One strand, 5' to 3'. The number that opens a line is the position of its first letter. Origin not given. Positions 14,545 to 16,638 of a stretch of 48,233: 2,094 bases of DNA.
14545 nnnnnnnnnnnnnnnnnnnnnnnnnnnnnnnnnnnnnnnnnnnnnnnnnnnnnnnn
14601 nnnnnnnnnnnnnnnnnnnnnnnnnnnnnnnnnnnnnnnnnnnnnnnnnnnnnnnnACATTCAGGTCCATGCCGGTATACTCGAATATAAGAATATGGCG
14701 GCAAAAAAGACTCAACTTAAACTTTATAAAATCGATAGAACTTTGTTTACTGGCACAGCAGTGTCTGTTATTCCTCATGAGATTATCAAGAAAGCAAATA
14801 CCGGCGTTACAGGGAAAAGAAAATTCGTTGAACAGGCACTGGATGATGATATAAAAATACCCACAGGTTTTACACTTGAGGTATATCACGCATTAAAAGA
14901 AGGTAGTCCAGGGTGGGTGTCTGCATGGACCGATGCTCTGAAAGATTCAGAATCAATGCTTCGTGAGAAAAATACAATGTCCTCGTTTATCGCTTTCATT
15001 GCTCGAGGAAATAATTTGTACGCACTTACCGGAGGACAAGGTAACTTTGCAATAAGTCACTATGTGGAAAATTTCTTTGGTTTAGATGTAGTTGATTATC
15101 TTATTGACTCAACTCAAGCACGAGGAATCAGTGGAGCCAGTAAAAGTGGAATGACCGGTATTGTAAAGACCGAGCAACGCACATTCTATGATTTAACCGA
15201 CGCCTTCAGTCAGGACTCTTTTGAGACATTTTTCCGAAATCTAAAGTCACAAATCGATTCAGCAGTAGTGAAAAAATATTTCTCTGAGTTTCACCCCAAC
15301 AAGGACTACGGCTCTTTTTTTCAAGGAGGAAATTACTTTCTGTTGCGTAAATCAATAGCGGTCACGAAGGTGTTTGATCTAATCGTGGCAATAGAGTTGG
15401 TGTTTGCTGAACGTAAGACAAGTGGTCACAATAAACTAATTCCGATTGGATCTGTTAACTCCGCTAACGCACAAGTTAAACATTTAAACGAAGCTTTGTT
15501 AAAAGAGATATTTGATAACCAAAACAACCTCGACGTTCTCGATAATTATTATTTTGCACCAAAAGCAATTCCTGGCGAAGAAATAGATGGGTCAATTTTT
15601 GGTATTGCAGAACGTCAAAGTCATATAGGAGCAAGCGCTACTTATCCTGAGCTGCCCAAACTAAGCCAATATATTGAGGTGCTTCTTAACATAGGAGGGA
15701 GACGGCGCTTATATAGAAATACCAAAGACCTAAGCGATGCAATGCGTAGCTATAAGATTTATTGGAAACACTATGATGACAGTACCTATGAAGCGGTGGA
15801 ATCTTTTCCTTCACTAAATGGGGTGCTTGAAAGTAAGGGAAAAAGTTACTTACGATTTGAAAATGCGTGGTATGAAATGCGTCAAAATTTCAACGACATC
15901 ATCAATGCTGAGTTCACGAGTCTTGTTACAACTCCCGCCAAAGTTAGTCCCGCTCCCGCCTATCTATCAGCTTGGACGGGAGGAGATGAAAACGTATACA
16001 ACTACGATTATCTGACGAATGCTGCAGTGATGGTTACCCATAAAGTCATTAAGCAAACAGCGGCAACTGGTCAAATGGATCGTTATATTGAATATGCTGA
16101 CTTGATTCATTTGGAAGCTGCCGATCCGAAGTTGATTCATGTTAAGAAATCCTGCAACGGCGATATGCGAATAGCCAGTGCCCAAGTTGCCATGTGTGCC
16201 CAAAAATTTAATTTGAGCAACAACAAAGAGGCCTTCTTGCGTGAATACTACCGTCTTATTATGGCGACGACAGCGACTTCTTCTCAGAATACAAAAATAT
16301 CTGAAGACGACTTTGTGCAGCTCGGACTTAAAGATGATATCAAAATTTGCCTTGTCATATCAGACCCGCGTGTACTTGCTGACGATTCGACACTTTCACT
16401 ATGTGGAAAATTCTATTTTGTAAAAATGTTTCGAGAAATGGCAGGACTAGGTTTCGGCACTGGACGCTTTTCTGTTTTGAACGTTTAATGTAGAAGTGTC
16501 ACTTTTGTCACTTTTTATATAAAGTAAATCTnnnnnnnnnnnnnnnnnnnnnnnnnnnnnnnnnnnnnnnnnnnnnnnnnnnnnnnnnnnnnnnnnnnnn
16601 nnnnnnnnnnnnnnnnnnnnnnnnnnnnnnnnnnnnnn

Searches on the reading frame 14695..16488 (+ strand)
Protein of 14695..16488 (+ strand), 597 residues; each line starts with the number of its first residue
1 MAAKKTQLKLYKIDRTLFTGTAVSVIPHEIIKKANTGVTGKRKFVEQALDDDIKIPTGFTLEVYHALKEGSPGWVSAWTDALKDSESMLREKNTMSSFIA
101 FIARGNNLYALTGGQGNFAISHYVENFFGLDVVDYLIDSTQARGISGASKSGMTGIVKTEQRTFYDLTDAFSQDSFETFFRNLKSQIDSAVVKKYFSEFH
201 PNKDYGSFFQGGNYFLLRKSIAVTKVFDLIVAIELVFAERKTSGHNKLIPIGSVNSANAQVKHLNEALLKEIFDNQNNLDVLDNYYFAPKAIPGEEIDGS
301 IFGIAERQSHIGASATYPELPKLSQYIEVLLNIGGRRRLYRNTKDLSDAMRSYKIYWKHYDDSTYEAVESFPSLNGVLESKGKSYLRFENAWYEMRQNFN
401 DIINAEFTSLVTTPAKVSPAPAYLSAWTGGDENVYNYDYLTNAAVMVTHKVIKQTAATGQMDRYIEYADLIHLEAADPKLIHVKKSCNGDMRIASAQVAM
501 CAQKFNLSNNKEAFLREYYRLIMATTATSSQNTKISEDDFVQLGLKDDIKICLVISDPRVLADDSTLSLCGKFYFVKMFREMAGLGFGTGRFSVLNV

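Call 89: search_protein_families(library=pfam, proteins=[window:14695-16488:+], max_evalue=0.0001)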
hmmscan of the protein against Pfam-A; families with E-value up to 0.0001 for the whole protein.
window:14695-16488:+ (597 aa): 1 family
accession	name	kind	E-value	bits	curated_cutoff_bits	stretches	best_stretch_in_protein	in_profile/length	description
PF19614.4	DUF6119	-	7.5e-25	88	27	1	63-486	45-426/524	Family of unknown function (DUF6119)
